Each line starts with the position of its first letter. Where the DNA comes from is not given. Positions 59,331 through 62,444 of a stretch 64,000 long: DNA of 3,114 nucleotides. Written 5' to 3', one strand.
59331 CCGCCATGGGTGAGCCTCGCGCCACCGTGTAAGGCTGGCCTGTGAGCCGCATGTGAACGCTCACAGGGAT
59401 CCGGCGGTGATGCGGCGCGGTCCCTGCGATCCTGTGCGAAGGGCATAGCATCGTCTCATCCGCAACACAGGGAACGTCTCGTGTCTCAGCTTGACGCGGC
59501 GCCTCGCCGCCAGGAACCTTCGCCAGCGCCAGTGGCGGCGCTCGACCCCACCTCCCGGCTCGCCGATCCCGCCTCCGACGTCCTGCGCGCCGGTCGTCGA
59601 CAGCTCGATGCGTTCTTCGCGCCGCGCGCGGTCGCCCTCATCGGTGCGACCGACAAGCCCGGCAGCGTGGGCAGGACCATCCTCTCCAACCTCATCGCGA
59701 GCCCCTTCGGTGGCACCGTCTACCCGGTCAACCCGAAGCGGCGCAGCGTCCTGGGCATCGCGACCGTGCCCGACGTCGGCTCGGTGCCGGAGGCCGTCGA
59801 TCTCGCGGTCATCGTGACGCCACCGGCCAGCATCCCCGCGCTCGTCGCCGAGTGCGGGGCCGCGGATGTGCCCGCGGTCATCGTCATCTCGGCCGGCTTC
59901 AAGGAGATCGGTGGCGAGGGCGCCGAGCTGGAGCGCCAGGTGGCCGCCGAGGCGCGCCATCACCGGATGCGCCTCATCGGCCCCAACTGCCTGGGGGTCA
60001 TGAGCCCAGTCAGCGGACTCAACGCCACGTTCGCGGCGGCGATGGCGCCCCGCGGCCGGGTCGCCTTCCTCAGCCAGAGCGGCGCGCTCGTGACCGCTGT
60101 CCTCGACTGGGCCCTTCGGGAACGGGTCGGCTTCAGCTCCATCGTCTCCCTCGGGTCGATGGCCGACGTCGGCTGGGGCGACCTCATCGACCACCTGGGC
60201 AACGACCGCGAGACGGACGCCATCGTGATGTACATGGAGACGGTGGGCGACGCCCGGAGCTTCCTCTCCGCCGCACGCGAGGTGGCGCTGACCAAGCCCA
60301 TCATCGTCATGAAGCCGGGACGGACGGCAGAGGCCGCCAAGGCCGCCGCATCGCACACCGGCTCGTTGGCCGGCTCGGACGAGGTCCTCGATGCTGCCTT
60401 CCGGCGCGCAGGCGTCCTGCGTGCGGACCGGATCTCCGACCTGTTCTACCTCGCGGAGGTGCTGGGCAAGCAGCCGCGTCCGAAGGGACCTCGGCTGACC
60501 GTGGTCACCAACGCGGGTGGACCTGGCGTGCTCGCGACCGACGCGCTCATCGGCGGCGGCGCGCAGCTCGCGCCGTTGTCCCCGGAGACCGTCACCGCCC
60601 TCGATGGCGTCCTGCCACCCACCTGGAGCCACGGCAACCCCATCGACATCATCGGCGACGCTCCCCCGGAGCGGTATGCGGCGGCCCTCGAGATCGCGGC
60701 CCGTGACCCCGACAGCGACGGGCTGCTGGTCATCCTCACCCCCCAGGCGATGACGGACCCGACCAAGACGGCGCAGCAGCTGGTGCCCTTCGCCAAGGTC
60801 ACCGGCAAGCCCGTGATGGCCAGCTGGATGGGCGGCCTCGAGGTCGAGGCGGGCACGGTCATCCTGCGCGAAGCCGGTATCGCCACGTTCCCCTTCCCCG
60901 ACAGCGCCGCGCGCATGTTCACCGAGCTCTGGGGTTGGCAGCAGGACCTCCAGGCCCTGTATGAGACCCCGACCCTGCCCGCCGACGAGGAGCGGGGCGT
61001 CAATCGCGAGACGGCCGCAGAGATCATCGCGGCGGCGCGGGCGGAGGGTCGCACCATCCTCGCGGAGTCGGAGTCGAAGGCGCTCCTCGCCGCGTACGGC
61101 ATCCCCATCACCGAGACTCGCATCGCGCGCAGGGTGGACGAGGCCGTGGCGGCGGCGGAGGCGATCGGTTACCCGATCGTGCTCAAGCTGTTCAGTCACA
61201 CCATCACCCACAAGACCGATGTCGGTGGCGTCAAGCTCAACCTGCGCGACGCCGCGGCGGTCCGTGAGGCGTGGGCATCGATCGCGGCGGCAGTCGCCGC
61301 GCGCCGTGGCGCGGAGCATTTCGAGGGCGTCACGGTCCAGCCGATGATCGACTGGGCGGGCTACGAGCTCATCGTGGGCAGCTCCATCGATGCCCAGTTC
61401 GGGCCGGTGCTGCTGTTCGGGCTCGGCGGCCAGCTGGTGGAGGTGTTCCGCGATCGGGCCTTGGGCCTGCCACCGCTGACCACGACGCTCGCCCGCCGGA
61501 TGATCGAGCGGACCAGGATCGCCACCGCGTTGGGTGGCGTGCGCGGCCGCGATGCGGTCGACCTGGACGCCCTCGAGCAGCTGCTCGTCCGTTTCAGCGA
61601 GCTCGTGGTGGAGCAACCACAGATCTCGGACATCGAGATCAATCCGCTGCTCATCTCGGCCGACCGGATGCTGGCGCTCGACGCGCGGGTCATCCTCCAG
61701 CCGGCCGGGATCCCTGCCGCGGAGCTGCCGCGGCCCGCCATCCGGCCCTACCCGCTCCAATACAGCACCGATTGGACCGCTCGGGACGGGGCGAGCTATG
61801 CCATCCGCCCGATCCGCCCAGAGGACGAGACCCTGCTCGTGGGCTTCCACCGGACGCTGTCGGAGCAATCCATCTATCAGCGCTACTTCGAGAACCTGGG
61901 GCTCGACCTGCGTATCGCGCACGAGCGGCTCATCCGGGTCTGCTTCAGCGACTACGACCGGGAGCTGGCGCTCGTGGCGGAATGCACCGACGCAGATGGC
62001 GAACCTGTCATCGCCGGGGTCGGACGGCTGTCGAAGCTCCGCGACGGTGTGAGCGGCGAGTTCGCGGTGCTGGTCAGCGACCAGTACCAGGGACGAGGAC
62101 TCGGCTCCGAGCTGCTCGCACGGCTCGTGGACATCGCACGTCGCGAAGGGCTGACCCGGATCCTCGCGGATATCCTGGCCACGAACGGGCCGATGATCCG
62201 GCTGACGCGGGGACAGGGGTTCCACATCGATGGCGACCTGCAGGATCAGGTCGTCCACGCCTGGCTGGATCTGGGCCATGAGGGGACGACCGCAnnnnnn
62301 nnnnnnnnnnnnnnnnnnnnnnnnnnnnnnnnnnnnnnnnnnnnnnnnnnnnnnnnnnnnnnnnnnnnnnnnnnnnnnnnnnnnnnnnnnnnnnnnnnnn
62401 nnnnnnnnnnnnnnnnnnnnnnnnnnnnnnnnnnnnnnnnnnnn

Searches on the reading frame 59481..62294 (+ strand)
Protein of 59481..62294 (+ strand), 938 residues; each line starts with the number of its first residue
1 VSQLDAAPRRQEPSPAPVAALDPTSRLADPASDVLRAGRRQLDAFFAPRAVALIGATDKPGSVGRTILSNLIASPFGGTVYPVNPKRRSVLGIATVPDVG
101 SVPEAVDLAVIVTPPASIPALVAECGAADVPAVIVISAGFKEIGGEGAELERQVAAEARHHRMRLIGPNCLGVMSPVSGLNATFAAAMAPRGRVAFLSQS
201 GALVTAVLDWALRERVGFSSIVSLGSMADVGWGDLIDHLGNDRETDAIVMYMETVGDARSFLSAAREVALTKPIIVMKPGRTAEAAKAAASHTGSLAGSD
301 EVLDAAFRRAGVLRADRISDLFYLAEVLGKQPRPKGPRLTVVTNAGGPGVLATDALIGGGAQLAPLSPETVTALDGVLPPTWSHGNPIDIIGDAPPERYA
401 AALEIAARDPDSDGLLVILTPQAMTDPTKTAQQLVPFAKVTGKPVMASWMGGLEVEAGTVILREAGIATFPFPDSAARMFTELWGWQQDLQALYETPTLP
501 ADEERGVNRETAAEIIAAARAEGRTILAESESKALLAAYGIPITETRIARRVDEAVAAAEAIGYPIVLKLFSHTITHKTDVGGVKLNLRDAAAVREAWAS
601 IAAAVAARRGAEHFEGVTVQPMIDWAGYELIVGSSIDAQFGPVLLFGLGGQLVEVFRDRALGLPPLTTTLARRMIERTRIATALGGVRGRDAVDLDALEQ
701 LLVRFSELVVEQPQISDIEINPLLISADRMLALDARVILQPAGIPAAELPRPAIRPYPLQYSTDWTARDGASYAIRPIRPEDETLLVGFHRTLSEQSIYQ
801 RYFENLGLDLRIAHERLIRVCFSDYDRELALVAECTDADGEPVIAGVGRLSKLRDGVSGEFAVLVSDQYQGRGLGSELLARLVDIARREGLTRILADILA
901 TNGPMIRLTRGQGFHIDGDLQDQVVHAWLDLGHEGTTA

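Call 67: search_protein_families(library=pfam, proteins=[window:59481-62294:+], max_evalue=0.001)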
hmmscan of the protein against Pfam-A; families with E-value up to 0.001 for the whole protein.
window:59481-62294:+ (938 aa): 9 families
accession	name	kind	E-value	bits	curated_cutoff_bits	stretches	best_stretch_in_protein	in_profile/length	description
PF13549.11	ATP-grasp_5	-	2.5e-87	292.3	27.6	1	519-739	2-221/221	ATP-grasp domain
PF13607.11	Succ_CoA_lig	-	6e-55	185.2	27.4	1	191-328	1-138/138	Succinyl-CoA ligase like flavodoxin domain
PF13380.12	CoA_binding_2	-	3.8e-25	89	22.8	1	49-175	1-115/116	CoA binding domain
PF19045.5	Ligase_CoA_2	-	2.3e-15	57.4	23.7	1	341-473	3-140/162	Ligase-CoA domain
PF00583.31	Acetyltransf_1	-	4.8e-13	49.9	20.7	1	822-914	24-116/116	Acetyltransferase (GNAT) family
PF13302.13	Acetyltransf_3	-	4e-09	37.7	25.4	1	775-914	4-137/138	Acetyltransferase (GNAT) domain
PF02629.25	CoA_binding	-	3e-07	31.5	22.3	1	50-139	5-97/97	CoA binding domain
PF13508.13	Acetyltransf_7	-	2.5e-05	25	27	1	831-914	6-82/84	Acetyltransferase (GNAT) domain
PF14542.12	Acetyltransf_CG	-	0.00011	22.6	30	0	864-892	31-59/80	GCN5-related N-acetyl-transferase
